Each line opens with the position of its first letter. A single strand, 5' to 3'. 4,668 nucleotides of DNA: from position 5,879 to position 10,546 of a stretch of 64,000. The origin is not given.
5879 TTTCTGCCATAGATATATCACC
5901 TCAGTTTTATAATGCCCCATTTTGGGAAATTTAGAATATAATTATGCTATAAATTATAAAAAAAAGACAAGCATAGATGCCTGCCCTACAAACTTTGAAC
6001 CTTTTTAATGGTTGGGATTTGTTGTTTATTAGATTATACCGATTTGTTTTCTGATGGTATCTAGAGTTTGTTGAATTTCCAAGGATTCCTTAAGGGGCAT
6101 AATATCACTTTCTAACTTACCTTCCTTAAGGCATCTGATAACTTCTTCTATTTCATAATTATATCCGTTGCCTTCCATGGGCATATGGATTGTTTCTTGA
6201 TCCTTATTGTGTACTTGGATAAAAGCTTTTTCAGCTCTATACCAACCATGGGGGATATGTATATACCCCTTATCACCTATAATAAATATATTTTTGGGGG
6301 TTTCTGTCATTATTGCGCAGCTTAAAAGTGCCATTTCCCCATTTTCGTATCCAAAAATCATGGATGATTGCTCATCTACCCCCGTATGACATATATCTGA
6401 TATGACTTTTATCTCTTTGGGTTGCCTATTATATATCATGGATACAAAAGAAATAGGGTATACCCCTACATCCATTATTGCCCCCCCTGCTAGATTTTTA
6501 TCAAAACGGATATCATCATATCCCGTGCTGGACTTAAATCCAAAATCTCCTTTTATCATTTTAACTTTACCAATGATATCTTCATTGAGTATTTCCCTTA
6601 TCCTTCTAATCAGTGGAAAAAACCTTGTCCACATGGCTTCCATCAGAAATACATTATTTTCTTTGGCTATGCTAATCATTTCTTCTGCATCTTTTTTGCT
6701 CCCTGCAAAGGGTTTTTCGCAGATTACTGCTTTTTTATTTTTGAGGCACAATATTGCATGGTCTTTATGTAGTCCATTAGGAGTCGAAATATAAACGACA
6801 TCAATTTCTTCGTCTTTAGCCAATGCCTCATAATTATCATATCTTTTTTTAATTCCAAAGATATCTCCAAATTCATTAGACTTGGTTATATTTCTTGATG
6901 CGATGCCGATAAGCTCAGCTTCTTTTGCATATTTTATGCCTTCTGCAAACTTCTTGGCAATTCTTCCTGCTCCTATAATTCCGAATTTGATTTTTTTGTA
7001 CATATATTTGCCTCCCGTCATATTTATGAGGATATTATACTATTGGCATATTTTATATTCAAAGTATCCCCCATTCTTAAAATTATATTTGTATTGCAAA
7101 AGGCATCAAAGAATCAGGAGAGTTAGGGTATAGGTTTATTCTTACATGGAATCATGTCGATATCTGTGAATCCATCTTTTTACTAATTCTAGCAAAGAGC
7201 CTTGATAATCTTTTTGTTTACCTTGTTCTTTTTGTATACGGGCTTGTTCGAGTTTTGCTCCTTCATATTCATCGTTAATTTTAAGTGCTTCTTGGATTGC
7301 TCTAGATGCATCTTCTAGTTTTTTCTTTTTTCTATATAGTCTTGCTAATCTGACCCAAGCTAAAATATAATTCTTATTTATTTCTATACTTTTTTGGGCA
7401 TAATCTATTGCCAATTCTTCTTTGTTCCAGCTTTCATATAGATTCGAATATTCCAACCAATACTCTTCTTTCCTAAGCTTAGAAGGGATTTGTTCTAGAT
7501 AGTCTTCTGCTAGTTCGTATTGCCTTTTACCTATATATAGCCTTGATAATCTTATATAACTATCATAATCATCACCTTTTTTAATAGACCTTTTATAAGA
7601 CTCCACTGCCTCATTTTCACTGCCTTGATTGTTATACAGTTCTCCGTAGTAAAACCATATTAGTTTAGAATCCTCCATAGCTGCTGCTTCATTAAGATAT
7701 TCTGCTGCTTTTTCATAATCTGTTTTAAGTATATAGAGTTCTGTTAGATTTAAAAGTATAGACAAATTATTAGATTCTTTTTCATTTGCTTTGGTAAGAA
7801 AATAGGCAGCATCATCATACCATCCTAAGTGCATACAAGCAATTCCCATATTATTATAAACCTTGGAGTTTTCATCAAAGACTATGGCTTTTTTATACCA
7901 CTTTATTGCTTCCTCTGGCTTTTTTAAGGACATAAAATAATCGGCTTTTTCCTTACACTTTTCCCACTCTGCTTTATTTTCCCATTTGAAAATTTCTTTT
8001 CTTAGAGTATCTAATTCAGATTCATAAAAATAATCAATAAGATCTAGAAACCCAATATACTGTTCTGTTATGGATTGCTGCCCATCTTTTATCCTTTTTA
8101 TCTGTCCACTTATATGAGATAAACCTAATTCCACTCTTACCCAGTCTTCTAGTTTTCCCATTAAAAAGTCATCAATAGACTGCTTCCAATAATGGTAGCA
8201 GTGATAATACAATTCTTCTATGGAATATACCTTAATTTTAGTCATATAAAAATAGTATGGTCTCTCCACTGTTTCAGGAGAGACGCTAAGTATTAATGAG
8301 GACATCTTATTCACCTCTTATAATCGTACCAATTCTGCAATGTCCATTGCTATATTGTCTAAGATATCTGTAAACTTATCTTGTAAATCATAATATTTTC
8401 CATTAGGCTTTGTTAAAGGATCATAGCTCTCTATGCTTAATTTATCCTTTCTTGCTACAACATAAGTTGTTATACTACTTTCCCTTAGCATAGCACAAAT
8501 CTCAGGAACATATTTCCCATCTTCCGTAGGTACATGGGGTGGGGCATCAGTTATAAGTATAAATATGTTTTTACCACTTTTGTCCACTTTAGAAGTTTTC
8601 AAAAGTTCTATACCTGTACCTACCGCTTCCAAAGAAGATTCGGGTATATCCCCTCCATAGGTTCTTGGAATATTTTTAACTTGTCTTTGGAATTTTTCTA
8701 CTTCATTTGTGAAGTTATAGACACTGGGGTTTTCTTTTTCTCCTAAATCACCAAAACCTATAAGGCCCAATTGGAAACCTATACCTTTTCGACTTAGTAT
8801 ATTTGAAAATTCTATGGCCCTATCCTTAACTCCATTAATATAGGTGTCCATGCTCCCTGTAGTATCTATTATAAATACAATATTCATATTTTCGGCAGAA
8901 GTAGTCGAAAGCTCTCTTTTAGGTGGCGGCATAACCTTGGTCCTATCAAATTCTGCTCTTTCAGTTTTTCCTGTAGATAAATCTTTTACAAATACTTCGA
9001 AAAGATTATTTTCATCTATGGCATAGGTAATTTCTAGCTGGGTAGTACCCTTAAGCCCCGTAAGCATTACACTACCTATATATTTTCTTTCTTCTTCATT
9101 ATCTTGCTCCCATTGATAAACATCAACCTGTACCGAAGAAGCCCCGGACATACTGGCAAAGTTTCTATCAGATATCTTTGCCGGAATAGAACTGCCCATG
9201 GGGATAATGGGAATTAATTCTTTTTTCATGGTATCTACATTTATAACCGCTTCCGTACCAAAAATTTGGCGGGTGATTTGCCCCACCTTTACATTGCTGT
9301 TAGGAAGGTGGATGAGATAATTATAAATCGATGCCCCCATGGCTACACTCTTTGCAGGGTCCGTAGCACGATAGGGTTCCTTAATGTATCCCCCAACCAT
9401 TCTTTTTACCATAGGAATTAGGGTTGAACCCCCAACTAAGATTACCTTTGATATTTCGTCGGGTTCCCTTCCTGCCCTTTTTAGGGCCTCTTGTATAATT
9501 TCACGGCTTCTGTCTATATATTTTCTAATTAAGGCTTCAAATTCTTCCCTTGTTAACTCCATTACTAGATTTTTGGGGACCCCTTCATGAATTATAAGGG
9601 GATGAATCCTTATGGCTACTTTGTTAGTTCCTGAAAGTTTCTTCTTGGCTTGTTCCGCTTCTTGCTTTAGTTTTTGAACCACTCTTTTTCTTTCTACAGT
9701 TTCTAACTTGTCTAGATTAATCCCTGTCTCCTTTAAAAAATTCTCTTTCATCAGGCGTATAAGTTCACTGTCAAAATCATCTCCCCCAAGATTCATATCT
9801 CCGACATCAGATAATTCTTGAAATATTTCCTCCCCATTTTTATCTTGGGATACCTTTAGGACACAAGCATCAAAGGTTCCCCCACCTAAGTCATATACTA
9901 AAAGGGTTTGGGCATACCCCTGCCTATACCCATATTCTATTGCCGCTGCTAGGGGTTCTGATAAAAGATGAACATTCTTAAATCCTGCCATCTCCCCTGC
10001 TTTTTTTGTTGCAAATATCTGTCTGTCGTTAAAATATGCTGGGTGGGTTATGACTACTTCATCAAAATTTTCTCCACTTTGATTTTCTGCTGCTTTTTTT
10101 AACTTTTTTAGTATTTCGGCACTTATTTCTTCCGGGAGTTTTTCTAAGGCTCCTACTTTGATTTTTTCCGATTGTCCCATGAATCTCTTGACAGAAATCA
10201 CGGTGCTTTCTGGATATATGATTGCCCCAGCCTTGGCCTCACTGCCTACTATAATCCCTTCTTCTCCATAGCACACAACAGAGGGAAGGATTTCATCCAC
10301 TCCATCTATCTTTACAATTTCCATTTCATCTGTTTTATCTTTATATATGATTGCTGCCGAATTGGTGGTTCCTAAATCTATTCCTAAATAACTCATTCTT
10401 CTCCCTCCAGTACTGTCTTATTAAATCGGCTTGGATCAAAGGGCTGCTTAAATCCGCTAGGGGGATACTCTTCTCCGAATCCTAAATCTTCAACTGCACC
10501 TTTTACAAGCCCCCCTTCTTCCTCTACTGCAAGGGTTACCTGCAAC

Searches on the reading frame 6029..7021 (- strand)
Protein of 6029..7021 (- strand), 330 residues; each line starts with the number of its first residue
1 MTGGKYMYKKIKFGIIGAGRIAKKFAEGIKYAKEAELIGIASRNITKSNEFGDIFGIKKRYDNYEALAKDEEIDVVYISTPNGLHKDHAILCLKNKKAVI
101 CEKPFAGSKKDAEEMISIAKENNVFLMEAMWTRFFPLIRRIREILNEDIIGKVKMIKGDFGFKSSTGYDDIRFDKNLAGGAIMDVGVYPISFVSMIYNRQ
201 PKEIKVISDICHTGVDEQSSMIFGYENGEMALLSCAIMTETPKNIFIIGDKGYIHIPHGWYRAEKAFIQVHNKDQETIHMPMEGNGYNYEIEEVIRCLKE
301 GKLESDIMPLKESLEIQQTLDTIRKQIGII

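Call 6: search_protein_families(library=pfam, proteins=[window:6029-7021:-], max_evalue=0.1)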
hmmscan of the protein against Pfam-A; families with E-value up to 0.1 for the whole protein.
window:6029-7021:- (330 aa): 8 families
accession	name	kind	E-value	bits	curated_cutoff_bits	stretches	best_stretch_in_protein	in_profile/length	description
PF01408.29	GFO_IDH_MocA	-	1e-29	104.1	24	1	11-128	1-118/120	Oxidoreductase family, NAD-binding Rossmann fold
PF22725.1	GFO_IDH_MocA_C3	-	1.8e-19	70.4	27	1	138-254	1-123/124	GFO/IDH/MocA C-terminal domain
PF02894.22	GFO_IDH_MocA_C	-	3.8e-07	30.6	22.9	1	142-325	1-208/218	Oxidoreductase family, C-terminal alpha/beta domain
PF03447.22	NAD_binding_3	-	1.1e-05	26.6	24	1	17-124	1-111/116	Homoserine dehydrogenase, NAD binding domain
PF03807.23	F420_oxidored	-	4.7e-05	24.3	21.6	1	12-81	1-68/94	NADP oxidoreductase coenzyme F420-dependent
PF01488.26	Shikimate_DH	-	0.00033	21.2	24.3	1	9-80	11-83/138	Shikimate / quinate 5-dehydrogenase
PF02826.25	2-Hacid_dh_C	-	0.079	12.8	25.1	0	11-81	37-100/178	D-isomer specific 2-hydroxyacid dehydrogenase, NAD binding domain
PF03435.24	Sacchrp_dh_NADP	-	0.092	13.5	25.1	0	15-132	3-116/129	Saccharopine dehydrogenase NADP binding domain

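Call 7: search_protein_families(library=ncbifam, proteins=[window:6029-7021:-], max_evalue=0.1)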
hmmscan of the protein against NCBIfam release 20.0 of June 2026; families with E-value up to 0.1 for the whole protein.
window:6029-7021:- (330 aa): 18 families
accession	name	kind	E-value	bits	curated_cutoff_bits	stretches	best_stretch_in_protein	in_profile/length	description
NF041392.1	XylDh_Gfo6_Halo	equivalog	2.6e-33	115.3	350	1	10-276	16-293/350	D-xylose 1-dehydrogenase Gfo6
NF040723.1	UDP-GlcNAcDh_Arch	equivalog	3.8e-29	102.2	450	1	11-302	1-278/302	UDP-N-acetylglucosamine 3-dehydrogenase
TIGR04380.1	myo_inos_iolG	equivalog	3.6e-26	91.8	355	1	10-234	1-228/330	inositol 2-dehydrogenase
NF052479.1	LevoglcsnDh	equivalog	1.1e-20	73.7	650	1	40-195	41-200/386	levoglucosan dehydrogenase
NF008607.0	PRK11579.1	subfamily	9.5e-13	47.8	330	1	7-186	1-178/346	oxidoreductase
NF052679.1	InsChiInosDhIolG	equivalog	3.2e-11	42.9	540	1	11-158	3-153/343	bifunctional inositol 2-dehydrogenase/D-chiro-inositol 1-dehydrogenase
NF058563.1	BT_2159_fam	equivalog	3e-10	39.6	650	1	11-156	1-146/350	disaccharide 3-dehydrogenase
NF058561.1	BT_2158_fam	equivalog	5.6e-07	28.5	750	1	14-157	37-181/487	glycoside 3-dehydrogenase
NF007574.0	PRK10206.1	equivalog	3.4e-06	26.4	352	1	62-162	55-155/345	oxidoreductase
NF009830.0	PRK13304.1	equivalog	0.011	15.2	267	1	11-102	2-91/265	aspartate dehydrogenase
NF050179.1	Ecoli_YpjCB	exception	0.022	13.6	650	1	60-131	98-168/465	YpjCB family protein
NF040740.1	ornith_Ord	equivalog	0.038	13.4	400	1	11-126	1-129/335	2,4-diaminopentanoate dehydrogenase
NF041851.1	cyc_nuc_deg_phdiest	equivalog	0.044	13.2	400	1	36-133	96-188/253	cyclic nucleotide-degrading phosphodiesterase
TIGR03215.1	ac_ald_DH_ac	equivalog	0.063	12.6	282.25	1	10-102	1-94/285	acetaldehyde dehydrogenase (acetylating)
TIGR00112.1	proC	equivalog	0.075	12.7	196.75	0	14-70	2-60/263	pyrroline-5-carboxylate reductase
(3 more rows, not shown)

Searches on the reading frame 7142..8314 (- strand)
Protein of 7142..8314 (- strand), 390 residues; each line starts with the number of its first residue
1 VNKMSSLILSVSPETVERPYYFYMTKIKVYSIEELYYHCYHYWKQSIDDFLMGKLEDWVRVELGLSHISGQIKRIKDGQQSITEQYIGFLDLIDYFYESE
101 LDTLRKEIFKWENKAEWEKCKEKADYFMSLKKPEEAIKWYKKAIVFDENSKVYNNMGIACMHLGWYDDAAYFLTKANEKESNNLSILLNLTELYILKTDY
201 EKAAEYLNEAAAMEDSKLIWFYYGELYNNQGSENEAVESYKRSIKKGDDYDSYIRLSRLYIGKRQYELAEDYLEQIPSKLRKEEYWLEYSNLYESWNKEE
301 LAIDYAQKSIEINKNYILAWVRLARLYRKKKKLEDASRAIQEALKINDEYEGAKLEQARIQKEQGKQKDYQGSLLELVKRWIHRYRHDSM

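Call 6: search_protein_families(library=pfam, proteins=[window:7142-8314:-], max_evalue=0.1)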
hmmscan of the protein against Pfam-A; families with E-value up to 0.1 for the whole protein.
window:7142-8314:- (390 aa): 25 families
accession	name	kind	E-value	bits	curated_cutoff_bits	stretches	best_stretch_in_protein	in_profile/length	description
PF07719.23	TPR_2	-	4.5e-20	70.5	27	3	318-349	2-33/34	Tetratricopeptide repeat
PF13181.12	TPR_8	-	8e-19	66.6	25.7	4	319-348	3-32/34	Tetratricopeptide repeat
PF00515.34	TPR_1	-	1.5e-16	59.8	27.8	2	319-349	3-33/34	Tetratricopeptide repeat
PF14559.12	TPR_19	-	1.8e-15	57.4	25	3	166-212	7-53/68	Tetratricopeptide repeat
PF13424.12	TPR_12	-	1.3e-11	45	30.1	2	319-361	5-48/77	Tetratricopeptide repeat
PF13431.12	TPR_17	-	1.7e-11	43.9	24.4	1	306-336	2-32/34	Tetratricopeptide repeat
PF13428.12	TPR_14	-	1.1e-10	41.5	23.5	1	319-359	3-43/44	Tetratricopeptide repeat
PF13432.12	TPR_16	-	2.6e-10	41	32.7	1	199-248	12-62/65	Tetratricopeptide repeat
PF13176.12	TPR_7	-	1.1e-09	38.1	27.9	0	187-215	2-32/36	Tetratricopeptide repeat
PF23914.1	TPR_CcmH_CycH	-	4.3e-08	33.6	42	1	319-371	52-104/158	Cytochrome c-type biogenesis protein H TPR domain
PF25068.1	ARM_TT21_4th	-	1.7e-06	28.8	30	1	135-206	17-89/153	Tetratricopeptide repeat protein 21 forth ARM domain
PF13414.12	TPR_11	-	1.3e-05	25.2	26.8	1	127-160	4-38/42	TPR repeat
PF25060.1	ARM_TT21_2nd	-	1.6e-05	24.9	27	1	103-212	44-157/270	Tetratricopeptide repeat protein 21 second ARM domain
PF13174.12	TPR_6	-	0.00014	22.7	26.3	0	220-246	3-29/33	Tetratricopeptide repeat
PF22256.2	BDI_1685-like_C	-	0.00047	20.5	27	0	200-280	33-109/192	BDI_1685-like, C-terminal domain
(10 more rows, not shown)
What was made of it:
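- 7142..8314 (-): Gene H: N-terminal 'HN' domain (residues 1-196) plus TPR repeats; third ancestral partner. Pfam TPR hits (call 6).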

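Call 7: search_protein_families(library=ncbifam, proteins=[window:7142-8314:-], max_evalue=0.1)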
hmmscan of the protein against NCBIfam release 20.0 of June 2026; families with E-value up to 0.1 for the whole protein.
window:7142-8314:- (390 aa): 17 families
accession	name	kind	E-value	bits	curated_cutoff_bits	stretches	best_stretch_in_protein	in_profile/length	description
TIGR02917.1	PEP_TPR_lipo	equivalog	3.9e-22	78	312.2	2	148-366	463-684/899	XrtA/PEP-CTERM system TPR-repeat protein PrsT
NF040959.1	MamA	equivalog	3.9e-16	59.1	200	2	106-244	26-166/204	magnetosome protein MamA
TIGR00540.1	TPR_hemY_coli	hypoth_equivalog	6.1e-13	48.3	142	3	124-242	268-384/385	heme biosynthesis-associated TPR protein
TIGR02521.1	type_IV_pilW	equivalog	8.4e-13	48.4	154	2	128-209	110-194/234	type IV pilus biogenesis/stability protein PilW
NF008757.0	PRK11788.1-5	equivalog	1.8e-07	30.7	363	1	122-275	185-342/388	lipopolysaccharide assembly protein LapB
NF047558.1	TPR_END_plus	domain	2.1e-06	27.5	32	0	293-317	9-33/56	TPR end-of-group domain-containing protein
NF008756.0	PRK11788.1-4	equivalog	5.5e-06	25.6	474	2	155-277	112-241/389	lipopolysaccharide assembly protein LapB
NF052400.1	M48_BAM_BepA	equivalog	3.8e-05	22.7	570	2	146-244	304-402/483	beta-barrel assembly-enhancing protease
NF033920.0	C39_PA2778_fam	equivalog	7.4e-05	22.3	150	0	283-347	190-254/255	PA2778 family cysteine peptidase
TIGR04510.1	mod_pep_cyc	subfamily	9.1e-05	21.1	400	1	300-348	415-463/814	putative peptide modification system cyclase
NF047936.1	antiphage_GapS6b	subfamily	0.00098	17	850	1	264-341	458-536/1089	GapS6b family protein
NF007540.1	PRK10153.1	equivalog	0.0016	17.4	400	1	191-242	430-481/516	lysine decarboxylation/transport transcriptional activator CadC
NF002725.1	PRK02603.1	equivalog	0.0018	18.3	143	0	198-247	49-102/173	photosystem I assembly protein Ycf3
NF052415.1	T3SS_chap_SctY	equivalog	0.0041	17.6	70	0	161-244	17-104/106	type III secretion apparatus assembly chaperone SctY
TIGR00990.1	3a0801s09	subfamily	0.012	14.3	757.25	0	109-176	118-186/615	mitochondrial import receptor subunit TOM70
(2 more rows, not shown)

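Call 9: search_protein_families(library=padloc, proteins=[window:7142-8314:-], max_evalue=0.01)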
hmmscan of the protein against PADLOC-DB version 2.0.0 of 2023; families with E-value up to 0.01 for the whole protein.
window:7142-8314:- (390 aa): 2 families
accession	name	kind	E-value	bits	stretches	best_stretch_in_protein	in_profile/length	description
PDLC04781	PDC-M71B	-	8e-05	19.5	0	243-347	73-180/515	-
PDLC01101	PrimPol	-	0.00049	16.9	1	279-347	29-97/490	adaptation polymerase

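Call 71: search_protein_families(library=phrogs, proteins=[window:7142-8314:-], max_evalue=0.001)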
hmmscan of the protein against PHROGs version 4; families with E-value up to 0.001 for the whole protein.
window:7142-8314:- (390 aa): 1 family
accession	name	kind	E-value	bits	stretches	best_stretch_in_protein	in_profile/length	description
phrog_7590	-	unknown function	1.1e-07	32.9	1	103-245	42-185/234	-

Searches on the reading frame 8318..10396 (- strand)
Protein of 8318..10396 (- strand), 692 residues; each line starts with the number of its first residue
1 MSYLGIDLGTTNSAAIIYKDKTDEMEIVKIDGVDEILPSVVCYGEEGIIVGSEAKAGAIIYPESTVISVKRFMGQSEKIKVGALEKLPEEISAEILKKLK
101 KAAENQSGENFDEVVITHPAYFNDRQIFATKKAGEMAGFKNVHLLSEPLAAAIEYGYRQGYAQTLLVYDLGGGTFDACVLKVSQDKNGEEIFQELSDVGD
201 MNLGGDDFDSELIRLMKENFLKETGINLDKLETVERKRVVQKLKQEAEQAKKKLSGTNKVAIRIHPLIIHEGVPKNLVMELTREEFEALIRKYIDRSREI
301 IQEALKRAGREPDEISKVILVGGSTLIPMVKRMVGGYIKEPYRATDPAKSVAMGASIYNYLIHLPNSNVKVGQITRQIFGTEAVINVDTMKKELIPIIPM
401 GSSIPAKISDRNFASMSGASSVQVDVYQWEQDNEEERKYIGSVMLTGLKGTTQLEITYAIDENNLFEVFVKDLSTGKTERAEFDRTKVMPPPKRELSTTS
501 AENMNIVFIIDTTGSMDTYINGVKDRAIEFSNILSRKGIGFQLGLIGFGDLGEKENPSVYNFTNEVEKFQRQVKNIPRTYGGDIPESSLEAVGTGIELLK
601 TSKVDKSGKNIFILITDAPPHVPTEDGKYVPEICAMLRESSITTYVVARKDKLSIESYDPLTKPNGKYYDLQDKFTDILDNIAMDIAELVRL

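Call 6: search_protein_families(library=pfam, proteins=[window:8318-10396:-], max_evalue=0.1)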
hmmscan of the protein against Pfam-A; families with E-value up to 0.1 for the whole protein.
window:8318-10396:- (692 aa): 10 families
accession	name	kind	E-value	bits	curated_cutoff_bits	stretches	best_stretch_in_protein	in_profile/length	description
PF00012.26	HSP70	-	3.4e-93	313.3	20.6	1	4-488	2-501/599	Hsp70 protein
PF06723.19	MreB_Mbl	-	5.5e-17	62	27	1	3-358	3-318/327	MreB/Mbl protein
PF25106.1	VWA_4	-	6.3e-10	39.3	27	1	506-642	2-124/169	von Willebrand factor A domain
PF00092.34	VWA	-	9.8e-07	29.6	23.8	1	505-661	1-150/174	von Willebrand factor type A domain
PF20782.3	TssR_VWA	-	0.00012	21.6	25.7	1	501-615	45-162/304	TssR protein VWA domain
PF13519.12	VWA_2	-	0.0002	22.4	27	1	506-618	1-106/107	von Willebrand factor type A domain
PF01869.26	BcrAD_BadFG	-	0.0019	18.2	31.5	0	4-321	1-68/271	BadF/BadG/BcrA/BcrD ATPase family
PF21522.3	MreB-like_C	-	0.0085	17.1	27.8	0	167-250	1-81/123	Archaeal actin homologue MreB-like, C-terminal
PF17651.6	Raco_middle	-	0.05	13.7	26.8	0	283-343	52-113/163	RACo middle region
PF00362.24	Integrin_beta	-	0.065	13.4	24.8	0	560-628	87-154/248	Integrin beta chain VWA domain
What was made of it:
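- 8318..10396 (-): Gene G: lidless Hsp70 fused to a VWA domain. Pfam HSP70 3e-93 and VWA_4 6e-10 (call 6).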

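Call 7: search_protein_families(library=ncbifam, proteins=[window:8318-10396:-], max_evalue=0.1)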
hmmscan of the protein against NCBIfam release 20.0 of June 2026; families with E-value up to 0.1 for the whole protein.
window:8318-10396:- (692 aa): 16 families
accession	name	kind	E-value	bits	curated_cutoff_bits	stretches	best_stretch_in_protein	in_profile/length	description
NF001413.0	PRK00290.1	equivalog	4e-103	345.9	648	1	4-484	5-494/625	molecular chaperone DnaK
TIGR02350.1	prok_dnaK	equivalog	2.5e-102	343.2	822.55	1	4-484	3-493/596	molecular chaperone DnaK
NF009946.0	PRK13410.1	equivalog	3.3e-88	296.6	1019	2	87-479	111-492/669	molecular chaperone DnaK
TIGR01991.1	HscA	equivalog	8e-87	292.1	708.55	2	81-484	100-484/600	Fe-S protein assembly chaperone HscA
NF003520.0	PRK05183.1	subfamily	4e-85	286.5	620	1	4-480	22-500/621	Fe-S protein assembly chaperone HscA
NF009947.0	PRK13411.1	equivalog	2.5e-84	283.6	1002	2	85-479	107-492/662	molecular chaperone DnaK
NF002399.0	PRK01433.1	equivalog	3.5e-47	161.3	743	1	4-472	22-465/595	Fe-S protein assembly chaperone HscA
NF008673.0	PRK11678.1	equivalog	1.2e-25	90.3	331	2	48-224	86-268/450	molecular chaperone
NF010539.0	PRK13927.1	subfamily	7e-14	51.5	293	1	4-356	9-323/339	rod shape-determining protein MreB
TIGR00904.1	mreB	subfamily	2.8e-13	49.6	365.75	1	4-357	5-324/334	MreB/Mrl family cell shape determining protein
NF010540.1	PRK13929.1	exception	6.8e-12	45.1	515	1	3-356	6-321/334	rod-share determining protein MreBH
NF053558.1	BeeR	equivalog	7e-09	35.1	530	1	4-246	3-234/349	BeeR family actin-like protein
NF011660.0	PRK15080.1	equivalog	6.9e-07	28.8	182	1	93-181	76-159/277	ethanolamine utilization protein EutJ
TIGR02529.1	EutJ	subfamily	1.1e-06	28.4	152.1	1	92-181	42-126/239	ethanolamine utilization protein EutJ family protein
NF040964.1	MamK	subfamily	1.3e-05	24.5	400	1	3-227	2-199/335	MamK family actin-like protein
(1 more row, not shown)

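Call 9: search_protein_families(library=padloc, proteins=[window:8318-10396:-], max_evalue=0.01)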
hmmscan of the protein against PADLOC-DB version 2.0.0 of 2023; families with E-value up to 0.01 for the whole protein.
window:8318-10396:- (692 aa): 1 family
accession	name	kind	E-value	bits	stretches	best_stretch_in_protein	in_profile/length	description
PDLC04731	PDC-M61B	-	2.4e-07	27.9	1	145-339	329-517/588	-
